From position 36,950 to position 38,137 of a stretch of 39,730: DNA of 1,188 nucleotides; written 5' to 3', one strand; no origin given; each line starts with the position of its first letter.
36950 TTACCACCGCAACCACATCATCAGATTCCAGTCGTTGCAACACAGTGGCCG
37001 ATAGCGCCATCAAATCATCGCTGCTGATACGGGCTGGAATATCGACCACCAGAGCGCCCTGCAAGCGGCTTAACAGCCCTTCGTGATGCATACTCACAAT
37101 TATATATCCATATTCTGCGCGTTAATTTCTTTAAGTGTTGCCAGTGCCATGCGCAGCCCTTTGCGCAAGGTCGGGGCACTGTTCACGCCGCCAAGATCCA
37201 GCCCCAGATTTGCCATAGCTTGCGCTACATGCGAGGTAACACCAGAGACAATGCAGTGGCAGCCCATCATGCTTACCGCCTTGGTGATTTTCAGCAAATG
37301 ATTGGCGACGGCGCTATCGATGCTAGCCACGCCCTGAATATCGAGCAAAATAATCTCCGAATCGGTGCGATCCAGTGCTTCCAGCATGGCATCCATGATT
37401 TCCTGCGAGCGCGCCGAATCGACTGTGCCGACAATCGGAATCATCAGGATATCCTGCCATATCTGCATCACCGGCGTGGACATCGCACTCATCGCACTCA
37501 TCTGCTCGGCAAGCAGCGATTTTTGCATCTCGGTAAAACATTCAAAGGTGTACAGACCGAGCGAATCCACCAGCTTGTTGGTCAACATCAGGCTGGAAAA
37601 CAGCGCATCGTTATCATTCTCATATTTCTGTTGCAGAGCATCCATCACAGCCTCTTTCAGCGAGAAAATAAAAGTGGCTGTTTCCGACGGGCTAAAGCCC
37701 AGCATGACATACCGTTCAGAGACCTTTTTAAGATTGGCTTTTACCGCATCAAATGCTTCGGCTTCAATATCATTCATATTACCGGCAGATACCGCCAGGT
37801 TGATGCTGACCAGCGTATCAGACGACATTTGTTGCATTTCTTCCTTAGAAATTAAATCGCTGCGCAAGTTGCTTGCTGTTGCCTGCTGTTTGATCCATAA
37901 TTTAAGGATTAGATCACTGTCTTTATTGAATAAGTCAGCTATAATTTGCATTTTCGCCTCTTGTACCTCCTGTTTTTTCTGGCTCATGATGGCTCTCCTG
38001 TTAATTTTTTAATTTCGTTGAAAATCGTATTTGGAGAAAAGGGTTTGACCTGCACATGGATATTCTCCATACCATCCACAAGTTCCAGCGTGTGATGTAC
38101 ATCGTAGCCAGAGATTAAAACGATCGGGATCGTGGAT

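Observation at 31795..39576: Nine-gene translationally coupled operon: complete stressosome module (RsbR-S-T-X) embedded in a three-kinase, seven-receiver phosphorelay with no output domain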

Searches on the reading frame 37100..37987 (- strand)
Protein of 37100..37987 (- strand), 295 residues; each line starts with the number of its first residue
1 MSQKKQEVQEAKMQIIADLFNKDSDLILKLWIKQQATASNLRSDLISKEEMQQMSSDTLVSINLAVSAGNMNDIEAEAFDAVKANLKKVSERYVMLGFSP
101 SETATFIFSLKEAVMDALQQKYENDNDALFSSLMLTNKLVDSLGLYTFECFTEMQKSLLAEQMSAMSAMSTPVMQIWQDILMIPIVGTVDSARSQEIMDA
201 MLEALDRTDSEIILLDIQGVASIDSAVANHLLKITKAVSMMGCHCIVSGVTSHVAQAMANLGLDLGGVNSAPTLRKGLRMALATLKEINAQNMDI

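Call 5: search_protein_families(library=pfam, proteins=[window:37100-37987:-], max_evalue=0.01)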
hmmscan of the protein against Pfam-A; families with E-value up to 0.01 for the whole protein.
window:37100-37987:- (295 aa): 3 families
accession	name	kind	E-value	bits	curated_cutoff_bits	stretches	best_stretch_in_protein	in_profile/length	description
PF14361.12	RsbRD_N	-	1.4e-17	64.7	24.3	1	16-119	1-104/104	RsbT co-antagonist protein rsbRD N-terminal domain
PF01740.26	STAS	-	1.6e-13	50.7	22.6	1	172-264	2-94/106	STAS domain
PF13466.11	STAS_2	-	1.9e-05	25.2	29.2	1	185-264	3-80/80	STAS domain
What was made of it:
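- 37100..37987 (-): g2: RsbR, a non-haem globin-type RsbRD_N sensor domain plus a C-terminal STAS domain (295 aa). Pfam RsbRD_N 1.4e-17 and STAS 1.6e-13 (call 5).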

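Call 6: search_protein_families(library=ncbifam, proteins=[window:37100-37987:-], max_evalue=0.01)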
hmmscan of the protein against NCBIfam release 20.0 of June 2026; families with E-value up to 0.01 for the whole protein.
window:37100-37987:- (295 aa): 3 families
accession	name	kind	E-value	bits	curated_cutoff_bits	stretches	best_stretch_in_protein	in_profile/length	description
NF052652.1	YtvA_fam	equivalog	1.1e-21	77.5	250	1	153-274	118-239/243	YtvA family blue-light photoreceptor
TIGR00377.1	ant_ant_sig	superfamily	5.2e-08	32.7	53.45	1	174-263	7-96/108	anti-sigma factor antagonist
TIGR02886.1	spore_II_AA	equivalog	9.8e-06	25.5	114.75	1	176-259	5-88/106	anti-sigma F factor antagonist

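Call 8: search_solved_structures(query=window:37100-37987:-, max_evalue=1, show_alignments=2)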
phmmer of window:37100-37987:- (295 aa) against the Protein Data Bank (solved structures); distinct sequences matched with E-value up to 1: 22.
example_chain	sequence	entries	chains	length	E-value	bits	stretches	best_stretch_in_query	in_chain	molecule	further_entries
7o0i_B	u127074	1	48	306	2.6e-38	135.3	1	137-282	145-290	Anti-anti-sigma factor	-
7b0u_A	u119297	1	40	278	2.3e-25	92.9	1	146-285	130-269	RsbR protein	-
9o4r_A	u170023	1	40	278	2.5e-25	92.7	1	29-285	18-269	RsbR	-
9o3z_A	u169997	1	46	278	2.7e-25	92.7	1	29-285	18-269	RsbR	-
9o3o_A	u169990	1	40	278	2.7e-25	92.7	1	29-285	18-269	STAS domain-containing protein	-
9o5l_A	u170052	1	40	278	3.4e-25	92.3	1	29-285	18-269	STAS domain-containing protein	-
9o4h_A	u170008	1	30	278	3.4e-25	92.3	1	29-285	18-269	RsbR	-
6qcm_CD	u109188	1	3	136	8.7e-25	91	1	160-284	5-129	RsbR protein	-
6qcm_CB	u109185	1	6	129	5.5e-24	88.4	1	164-284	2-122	RsbR protein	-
6qcm_AB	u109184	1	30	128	8.7e-24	87.7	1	164-284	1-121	RsbR protein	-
6qcm_AD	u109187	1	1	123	2.2e-16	63.5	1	160-252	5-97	RsbR protein,RsbR protein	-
2mwg_A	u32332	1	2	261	4.3e-11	46.1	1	153-270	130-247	Blue-light photoreceptor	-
6qcm_A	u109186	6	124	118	1.7e-08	37.7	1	170-280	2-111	RsbS protein | RsbT antagonist protein RsbS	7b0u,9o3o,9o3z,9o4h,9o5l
9o4r_a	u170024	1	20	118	4.4e-08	36.3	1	170-280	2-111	RsbT antagonist protein RsbS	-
2vy9_A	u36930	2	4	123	4.4e-07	33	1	172-279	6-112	ANTI-SIGMA-FACTOR ANTAGONIST | ANTI-SIGMA-FACTOR ANTAGONIST (STAS) DOMAIN PROTEIN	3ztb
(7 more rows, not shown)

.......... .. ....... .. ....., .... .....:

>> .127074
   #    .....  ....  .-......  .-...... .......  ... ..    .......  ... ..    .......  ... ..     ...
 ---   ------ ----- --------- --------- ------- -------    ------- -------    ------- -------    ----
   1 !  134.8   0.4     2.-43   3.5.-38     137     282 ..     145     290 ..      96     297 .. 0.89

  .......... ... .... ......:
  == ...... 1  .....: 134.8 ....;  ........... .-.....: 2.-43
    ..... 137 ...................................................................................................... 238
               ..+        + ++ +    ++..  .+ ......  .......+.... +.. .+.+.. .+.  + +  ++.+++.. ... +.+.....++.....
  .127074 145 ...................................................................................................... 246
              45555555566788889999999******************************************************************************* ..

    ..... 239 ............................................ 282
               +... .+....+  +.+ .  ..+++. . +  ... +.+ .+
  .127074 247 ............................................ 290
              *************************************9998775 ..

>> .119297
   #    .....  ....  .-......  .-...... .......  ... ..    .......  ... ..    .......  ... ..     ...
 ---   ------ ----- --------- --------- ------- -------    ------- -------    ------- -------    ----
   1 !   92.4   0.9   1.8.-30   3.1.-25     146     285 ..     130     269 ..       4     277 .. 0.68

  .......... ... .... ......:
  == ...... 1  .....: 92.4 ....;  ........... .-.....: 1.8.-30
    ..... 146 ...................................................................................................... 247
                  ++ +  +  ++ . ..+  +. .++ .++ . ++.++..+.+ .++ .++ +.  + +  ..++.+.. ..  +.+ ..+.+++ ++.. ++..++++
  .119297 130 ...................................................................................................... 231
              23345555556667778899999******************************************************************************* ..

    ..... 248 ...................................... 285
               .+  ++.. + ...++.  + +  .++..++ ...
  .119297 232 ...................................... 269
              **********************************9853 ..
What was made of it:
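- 37100..37987 (-): The best PDB match is V. vulnificus RsbR 7O0I_B, 2.6e-38 over the linker and STAS (call 8).
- On Stressosome RsbR-RsbS-RsbT-RsbX module: 7O0I_B 2.6e-38 and Listeria RsbR 2e-25 (call 8).
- Closest known: Vibrio-type stressosome locus: rsbRSTX plus D1. Same: The RsbR linker and STAS region is the best PDB match (7O0I_B, 2.6e-38, call 8).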

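Call 10: find_homologous_proteins(query=window:37100-37987:-)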
Query window:37100-37987:- (295 aa): 297 proteins with E <= 0.001 among 2281 candidates; the best 120 are listed.
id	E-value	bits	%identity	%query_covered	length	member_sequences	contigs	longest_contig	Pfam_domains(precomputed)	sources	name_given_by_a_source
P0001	6.2e-179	611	100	100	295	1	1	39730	PF14361.13,PF01740.27,PF13466.13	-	-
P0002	2.2e-178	609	100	100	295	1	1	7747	PF14361.13,PF01740.27,PF13466.13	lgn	-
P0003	7.8e-158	542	87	100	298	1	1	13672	PF14361.13,PF01740.27,PF13466.13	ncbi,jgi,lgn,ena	-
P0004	7.7e-155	532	86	100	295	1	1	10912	PF14361.13,PF01740.27,PF13466.13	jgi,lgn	-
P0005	2.4e-153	527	85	100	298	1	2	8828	PF14361.13,PF01740.27,PF13466.13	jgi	-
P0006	1.6e-152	524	84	100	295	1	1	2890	PF14361.13,PF01740.27,PF13466.13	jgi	-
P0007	2.9e-151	520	82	100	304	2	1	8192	PF14361.13,PF01740.27,PF13466.13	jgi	-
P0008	1.2e-142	492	83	96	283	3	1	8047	PF14361.13,PF01740.27,PF13466.13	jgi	-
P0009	3.5e-141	487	79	100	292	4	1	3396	PF14361.13,PF01740.27,PF13466.13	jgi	-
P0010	4.6e-135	467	76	99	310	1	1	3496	PF14361.13,PF01740.27,PF13466.13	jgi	-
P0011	7.2e-134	463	76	100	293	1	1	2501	PF14361.13,PF01740.27,PF13466.13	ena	-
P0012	2.5e-132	458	76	96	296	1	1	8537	PF14361.13,PF01740.27,PF13466.13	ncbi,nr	ncbi:MAG: STAS domain-containing protein [Mariprofundus sp.]|nr:STAS domain-containing protein [Mari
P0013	2.2e-124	432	71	95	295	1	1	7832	PF14361.13,PF01740.27,PF13466.13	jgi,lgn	-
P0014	1.7e-112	393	72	89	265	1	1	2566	PF14361.13,PF01740.27,PF13466.13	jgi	-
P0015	5.3e-112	391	64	98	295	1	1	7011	PF14361.13,PF01740.27,PF13466.13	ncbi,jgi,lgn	-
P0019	3.9e-66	241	42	94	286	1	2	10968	PF14361.13,PF01740.27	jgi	-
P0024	4.8e-63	231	41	87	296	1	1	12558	PF14361.13,PF01740.27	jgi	-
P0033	1.8e-58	216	39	92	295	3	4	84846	PF14361.13,PF01740.27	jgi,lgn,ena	jgi:rsbT co-antagonist protein RsbR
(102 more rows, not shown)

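Call 12: find_encoding_contigs(protein=P0003, flank=10000, max_places=3)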
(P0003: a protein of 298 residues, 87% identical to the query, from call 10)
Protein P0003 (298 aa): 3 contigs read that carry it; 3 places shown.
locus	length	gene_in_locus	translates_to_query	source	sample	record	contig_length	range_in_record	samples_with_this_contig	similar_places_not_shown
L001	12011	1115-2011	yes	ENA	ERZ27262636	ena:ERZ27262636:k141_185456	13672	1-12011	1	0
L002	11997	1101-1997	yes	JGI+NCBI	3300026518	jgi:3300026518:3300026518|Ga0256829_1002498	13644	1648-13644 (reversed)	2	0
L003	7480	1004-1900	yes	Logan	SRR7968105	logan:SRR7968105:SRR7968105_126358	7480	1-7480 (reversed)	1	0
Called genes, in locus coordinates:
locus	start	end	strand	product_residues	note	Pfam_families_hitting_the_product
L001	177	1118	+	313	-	PF02518:HATPase_c, PF00072:Response_reg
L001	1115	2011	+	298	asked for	PF14361:RsbRD_N, PF01740:STAS, PF13466:STAS_2 (weak)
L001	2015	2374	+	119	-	-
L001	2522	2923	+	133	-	PF13581:HATPase_c_2, PF02518:HATPase_c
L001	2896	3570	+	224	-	PF07228:SpoIIE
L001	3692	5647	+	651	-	PF00512:HisKA, PF02518:HATPase_c, PF00072:Response_reg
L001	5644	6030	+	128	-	PF00072:Response_reg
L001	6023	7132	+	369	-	PF00072:Response_reg, PF00512:HisKA, PF02518:HATPase_c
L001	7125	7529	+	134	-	PF00072:Response_reg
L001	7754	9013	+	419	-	PF13173:AAA_14, PF13635:DUF4143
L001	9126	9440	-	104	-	PF01844:HNH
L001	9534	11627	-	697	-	PF02092:tRNA_synt_2f, PF05746:DALR_1 (weak)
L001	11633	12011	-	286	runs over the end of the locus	PF02091:tRNA-synt_2e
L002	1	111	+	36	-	?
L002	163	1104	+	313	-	PF02518:HATPase_c, PF00072:Response_reg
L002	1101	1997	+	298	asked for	PF14361:RsbRD_N, PF01740:STAS, PF13466:STAS_2 (weak)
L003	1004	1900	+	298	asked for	PF14361:RsbRD_N, PF01740:STAS, PF13466:STAS_2 (weak)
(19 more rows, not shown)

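Call 16: find_encoding_contigs(protein=P0012, flank=10000, max_places=2)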
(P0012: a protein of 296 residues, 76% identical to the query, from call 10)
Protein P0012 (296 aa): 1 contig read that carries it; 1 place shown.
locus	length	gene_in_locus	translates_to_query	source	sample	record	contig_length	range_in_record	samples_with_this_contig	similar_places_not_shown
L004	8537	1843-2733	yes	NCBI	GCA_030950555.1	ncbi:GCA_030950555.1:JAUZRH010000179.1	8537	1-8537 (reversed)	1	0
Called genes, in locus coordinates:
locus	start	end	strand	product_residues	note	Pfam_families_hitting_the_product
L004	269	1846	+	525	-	PF00072:Response_reg, PF01729:QRPTase_C (faint), PF02518:HATPase_c, PF00072:Response_reg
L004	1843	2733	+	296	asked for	PF14361:RsbRD_N, PF01740:STAS, PF13466:STAS_2 (weak)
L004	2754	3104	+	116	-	-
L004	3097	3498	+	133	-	PF13581:HATPase_c_2, PF02518:HATPase_c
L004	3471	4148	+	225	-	PF07228:SpoIIE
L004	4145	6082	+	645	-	PF00512:HisKA, PF02518:HATPase_c, PF00072:Response_reg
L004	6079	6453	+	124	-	PF00072:Response_reg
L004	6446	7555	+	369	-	PF00072:Response_reg, PF00512:HisKA, PF02518:HATPase_c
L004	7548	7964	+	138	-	PF00072:Response_reg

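Call 17: find_encoding_contigs(protein=P0015, flank=10000, max_places=2)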
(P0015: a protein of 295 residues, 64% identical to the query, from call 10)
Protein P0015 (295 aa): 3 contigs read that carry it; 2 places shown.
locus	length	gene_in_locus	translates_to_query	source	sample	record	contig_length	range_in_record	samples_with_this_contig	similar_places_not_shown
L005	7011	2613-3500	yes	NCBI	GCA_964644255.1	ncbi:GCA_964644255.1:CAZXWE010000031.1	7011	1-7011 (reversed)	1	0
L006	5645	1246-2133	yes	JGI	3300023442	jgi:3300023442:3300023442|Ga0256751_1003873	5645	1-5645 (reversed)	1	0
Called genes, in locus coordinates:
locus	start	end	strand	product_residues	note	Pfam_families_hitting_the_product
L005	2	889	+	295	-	?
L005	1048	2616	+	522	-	PF00072:Response_reg, PF23198:PDE8A_N (faint), PF02518:HATPase_c, PF14501:HATPase_c_5 (faint), PF00072:Response_reg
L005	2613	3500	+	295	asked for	PF14361:RsbRD_N, PF01740:STAS, PF13466:STAS_2 (weak)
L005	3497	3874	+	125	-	-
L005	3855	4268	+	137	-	PF13581:HATPase_c_2, PF02518:HATPase_c (weak)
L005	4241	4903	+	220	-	PF07228:SpoIIE (weak)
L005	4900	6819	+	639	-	PF00512:HisKA, PF02518:HATPase_c, PF00072:Response_reg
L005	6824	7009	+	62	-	?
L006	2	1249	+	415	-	?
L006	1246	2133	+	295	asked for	PF14361:RsbRD_N, PF01740:STAS, PF13466:STAS_2 (weak)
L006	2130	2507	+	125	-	-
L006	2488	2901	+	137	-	PF13581:HATPase_c_2, PF02518:HATPase_c (weak)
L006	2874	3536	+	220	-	PF07228:SpoIIE (weak)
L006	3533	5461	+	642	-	PF00512:HisKA, PF02518:HATPase_c, PF00072:Response_reg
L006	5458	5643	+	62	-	?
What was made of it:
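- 37984..39576 (-): g1: hybrid kinase REC-HisKA-HATPase_c-REC (530 aa). Its stop overlaps the rsbR start (ATGA). The gene is conserved upstream of rsbR in L004, L005 and L006 (calls 16, 17).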

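Call 24: search_protein_families(library=pfam, proteins=[L005:2-889:+], max_evalue=10)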
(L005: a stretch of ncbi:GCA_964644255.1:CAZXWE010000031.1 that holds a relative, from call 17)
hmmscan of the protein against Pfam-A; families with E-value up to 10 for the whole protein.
L005:2-889:+ (295 aa): 6 families
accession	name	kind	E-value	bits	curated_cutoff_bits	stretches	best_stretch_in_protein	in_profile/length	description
PF00534.26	Glycos_transf_1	-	9.4e-27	94.1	26.4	1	103-272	4-171/172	Glycosyl transferases group 1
PF13692.12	Glyco_trans_1_4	-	5e-24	85.6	27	1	115-259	2-142/142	Glycosyl transferases group 1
PF13524.12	Glyco_trans_1_2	-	3.8e-06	27.3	25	1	170-286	27-141/144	Glycosyl transferase-like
PF20706.3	GT4-conflict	-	0.00011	21.8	26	1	91-223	173-310/385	Family 4 Glycosyltransferase in conflict systems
PF13579.12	Glyco_trans_4_4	-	0.056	14.2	29.7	1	5-80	84-146/158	Glycosyl transferase 4-like domain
PF11602.14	NTPase_P4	-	0.08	12.6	27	1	173-279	80-181/320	ATPase P4 of dsRNA bacteriophage phi-12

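Call 34: find_encoding_contigs(protein=P0019, flank=10000, max_places=1)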
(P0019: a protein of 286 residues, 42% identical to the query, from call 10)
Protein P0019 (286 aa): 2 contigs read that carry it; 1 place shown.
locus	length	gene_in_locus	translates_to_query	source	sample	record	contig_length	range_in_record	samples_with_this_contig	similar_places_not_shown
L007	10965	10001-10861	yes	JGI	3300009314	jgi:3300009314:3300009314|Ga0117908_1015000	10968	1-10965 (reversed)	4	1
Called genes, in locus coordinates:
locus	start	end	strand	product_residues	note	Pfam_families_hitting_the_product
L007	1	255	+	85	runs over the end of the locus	?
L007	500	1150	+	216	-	PF01865:PhoU_div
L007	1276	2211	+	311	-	PF01384:PHO4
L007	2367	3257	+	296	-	PF00072:Response_reg, PF00990:GGDEF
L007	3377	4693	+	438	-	PF26686:DUF8575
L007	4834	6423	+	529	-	PF00496:SBP_bac_5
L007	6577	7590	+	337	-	PF19300:BPD_transp_1_N, PF00528:BPD_transp_1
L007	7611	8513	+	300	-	PF12911:OppC_N, PF00528:BPD_transp_1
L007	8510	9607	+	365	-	PF02746:MR_MLE_N, PF13378:MR_MLE_C, PF07476:MAAL_C (weak)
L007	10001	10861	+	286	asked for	PF14361:RsbRD_N, PF01740:STAS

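Call 35: find_encoding_contigs(protein=P0024, flank=10000, max_places=1)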
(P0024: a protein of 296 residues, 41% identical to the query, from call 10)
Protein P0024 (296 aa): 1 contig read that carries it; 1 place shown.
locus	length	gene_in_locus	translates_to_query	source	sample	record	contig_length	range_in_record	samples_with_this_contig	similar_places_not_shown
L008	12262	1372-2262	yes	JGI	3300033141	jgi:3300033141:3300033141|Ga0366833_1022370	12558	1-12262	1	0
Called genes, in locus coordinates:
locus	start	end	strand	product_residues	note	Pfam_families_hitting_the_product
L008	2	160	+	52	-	?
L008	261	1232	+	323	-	PF01797:Y1_Tnp, PF08299:Bac_DnaA_C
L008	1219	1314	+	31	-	-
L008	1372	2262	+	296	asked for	PF14361:RsbRD_N, PF01740:STAS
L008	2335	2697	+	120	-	PF01740:STAS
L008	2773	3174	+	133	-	PF13581:HATPase_c_2, PF02518:HATPase_c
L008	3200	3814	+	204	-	PF07228:SpoIIE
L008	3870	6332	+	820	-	PF00989:PAS, PF08448:PAS_4, PF13188:PAS_8 (weak), PF13596:PAS_10 (faint), PF13426:PAS_9, PF00512:HisKA, PF02518:HATPase_c, PF00072:Response_reg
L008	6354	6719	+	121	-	PF01627:Hpt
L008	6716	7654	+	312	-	PF00072:Response_reg, PF00990:GGDEF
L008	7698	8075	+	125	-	PF00072:Response_reg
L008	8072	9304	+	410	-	PF07719:TPR_2 (faint), PF12895:ANAPC3 (faint), PF13174:TPR_6 (faint), PF13176:TPR_7 (faint), PF13414:TPR_11, PF13432:TPR_16 (weak), PF14559:TPR_19, PF19413:YaiO, +7 more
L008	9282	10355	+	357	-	PF03130:HEAT_PBS (faint), PF02985:HEAT (faint), PF24714:TOR1L1_N (faint), PF13646:HEAT_2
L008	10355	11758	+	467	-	PF13641:Glyco_tranf_2_3, PF00535:Glycos_transf_2, PF10111:Glyco_tranf_2_2 (faint), PF13632:Glyco_trans_2_3, PF03142:Chitin_synth_2 (weak)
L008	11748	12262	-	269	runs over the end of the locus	?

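Call 36: find_encoding_contigs(protein=P0033, flank=10000, max_places=1)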
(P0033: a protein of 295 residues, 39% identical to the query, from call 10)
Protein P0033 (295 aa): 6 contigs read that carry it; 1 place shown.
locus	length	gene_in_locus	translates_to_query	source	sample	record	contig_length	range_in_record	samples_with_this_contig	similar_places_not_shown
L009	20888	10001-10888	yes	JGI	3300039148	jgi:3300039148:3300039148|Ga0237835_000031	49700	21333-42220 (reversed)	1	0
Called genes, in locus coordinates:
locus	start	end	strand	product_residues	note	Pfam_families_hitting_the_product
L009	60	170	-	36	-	-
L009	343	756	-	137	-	PF01850:PIN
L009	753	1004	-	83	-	-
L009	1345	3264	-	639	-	PF00009:GTP_EFTU (weak), PF01926:MMR_HSR1, PF02421:FeoB_N, PF09439:SRPRB (weak), PF17910:FeoB_Cyto (weak), PF07670:Gate, PF07664:FeoB_C, PF07670:Gate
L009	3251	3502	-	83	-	PF04023:FeoA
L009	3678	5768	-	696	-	PF01751:Toprim, PF01131:Topoisom_bac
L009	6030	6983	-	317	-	PF04055:Radical_SAM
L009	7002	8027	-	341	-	-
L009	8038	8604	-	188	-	PF01965:DJ-1_PfpI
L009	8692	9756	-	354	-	-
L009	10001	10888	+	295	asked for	PF14361:RsbRD_N, PF01740:STAS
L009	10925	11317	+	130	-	PF01740:STAS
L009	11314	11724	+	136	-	PF13581:HATPase_c_2, PF02518:HATPase_c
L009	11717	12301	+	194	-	PF07228:SpoIIE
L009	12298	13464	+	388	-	PF00512:HisKA, PF02518:HATPase_c, PF14501:HATPase_c_5 (weak)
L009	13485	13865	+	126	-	PF00072:Response_reg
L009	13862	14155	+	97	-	PF07689:KaiB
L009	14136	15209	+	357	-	PF00989:PAS, PF13426:PAS_9 (weak), PF07568:HisKA_2, PF02518:HATPase_c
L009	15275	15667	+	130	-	PF01479:S4, PF28601:HSP15_C (faint)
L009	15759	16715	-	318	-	PF01066:CDP-OH_P_transf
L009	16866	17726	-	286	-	-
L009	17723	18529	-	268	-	-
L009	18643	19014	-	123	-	PF02643:DUF192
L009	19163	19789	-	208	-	PF01135:PCMT, PF13847:Methyltransf_31 (weak), PF13649:Methyltransf_25 (weak)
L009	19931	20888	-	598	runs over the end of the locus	PF12969:DUF3857, PF13369:Transglut_core2 (faint)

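Call 53: search_protein_families(library=pfam, proteins=[L009:12298-13464:+, L008:3870-6332:+], max_evalue=0.1)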
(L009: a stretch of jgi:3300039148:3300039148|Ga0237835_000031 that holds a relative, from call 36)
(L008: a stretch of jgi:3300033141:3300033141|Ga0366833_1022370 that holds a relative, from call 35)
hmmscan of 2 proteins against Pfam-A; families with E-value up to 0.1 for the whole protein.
L009:12298-13464:+ (388 aa): 8 families
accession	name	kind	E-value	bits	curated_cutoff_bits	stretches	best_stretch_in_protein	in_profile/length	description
PF02518.31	HATPase_c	-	1.2e-28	100.2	26.4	1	280-387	2-109/111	Histidine kinase-, DNA gyrase B-, and HSP90-like ATPase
PF00512.31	HisKA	-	1.1e-09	38.7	26.9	1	170-229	3-61/66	His Kinase A (phospho-acceptor) domain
PF14501.12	HATPase_c_5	-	4.4e-07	30.2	22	1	280-374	2-91/102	GHKL domain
PF13589.12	HATPase_c_3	-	0.00051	20.5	25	1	285-339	4-55/137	Histidine kinase-, DNA gyrase B-, and HSP90-like ATPase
PF18572.7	T6PP_N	-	0.0012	19.2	25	0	276-324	21-69/99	Trehalose-6-phosphate phosphatase N-terminal helical bundle domain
PF20523.3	DUF6738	-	0.03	15.3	27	0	281-342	13-76/85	Domain of unknown function (DUF6738)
PF09958.14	DUF2192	-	0.058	13.4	21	0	239-332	46-139/229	Uncharacterized protein conserved in archaea (DUF2192)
PF13581.12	HATPase_c_2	-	0.076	13.5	27.4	0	292-364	40-111/127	Histidine kinase-like ATPase domain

L008:3870-6332:+ (820 aa): 14 families
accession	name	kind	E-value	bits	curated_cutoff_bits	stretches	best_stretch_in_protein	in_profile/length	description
PF00072.30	Response_reg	-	5.1e-53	178.4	30.2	2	696-809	1-110/111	Response regulator receiver domain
PF02518.31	HATPase_c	-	1e-31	110.1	26.4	1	416-529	1-108/111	Histidine kinase-, DNA gyrase B-, and HSP90-like ATPase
PF00512.31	HisKA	-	8.2e-21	74.3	26.9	1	305-369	2-66/66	His Kinase A (phospho-acceptor) domain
PF13426.13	PAS_9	-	2.1e-13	50.8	27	1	181-283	1-103/103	PAS domain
PF00989.32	PAS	-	2.5e-09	37.6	22.6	1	172-277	2-109/113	PAS fold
PF08448.16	PAS_4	-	5e-09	36.8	23.1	1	179-285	3-109/110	PAS fold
PF13188.13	PAS_8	-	6e-06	26.4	21.8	1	173-216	3-43/65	PAS domain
PF08447.18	PAS_3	-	4e-05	24.2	25.6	1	194-277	2-88/89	PAS fold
PF13596.12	PAS_10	-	5.4e-05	24.2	22.1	1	175-282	3-106/106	PAS domain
PF23198.2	PDE8A_N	-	0.00056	20.3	29.6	1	714-790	31-109/147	PDE8A-like, N-terminal domain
PF20161.5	VpsR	-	0.021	15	23.7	0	709-809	23-120/121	VpsR domain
PF06995.16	Phage_P2_GpU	-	0.067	13.3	27.5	0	73-133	49-108/120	Phage P2 GpU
PF20274.4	cREC_REC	-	0.069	14.3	27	0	716-782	13-79/88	Cyclic-phosphate processing Receiver domain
PF18976.5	DUF5712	-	0.082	13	25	0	56-170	152-261/289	Family of unknown function (DUF5712)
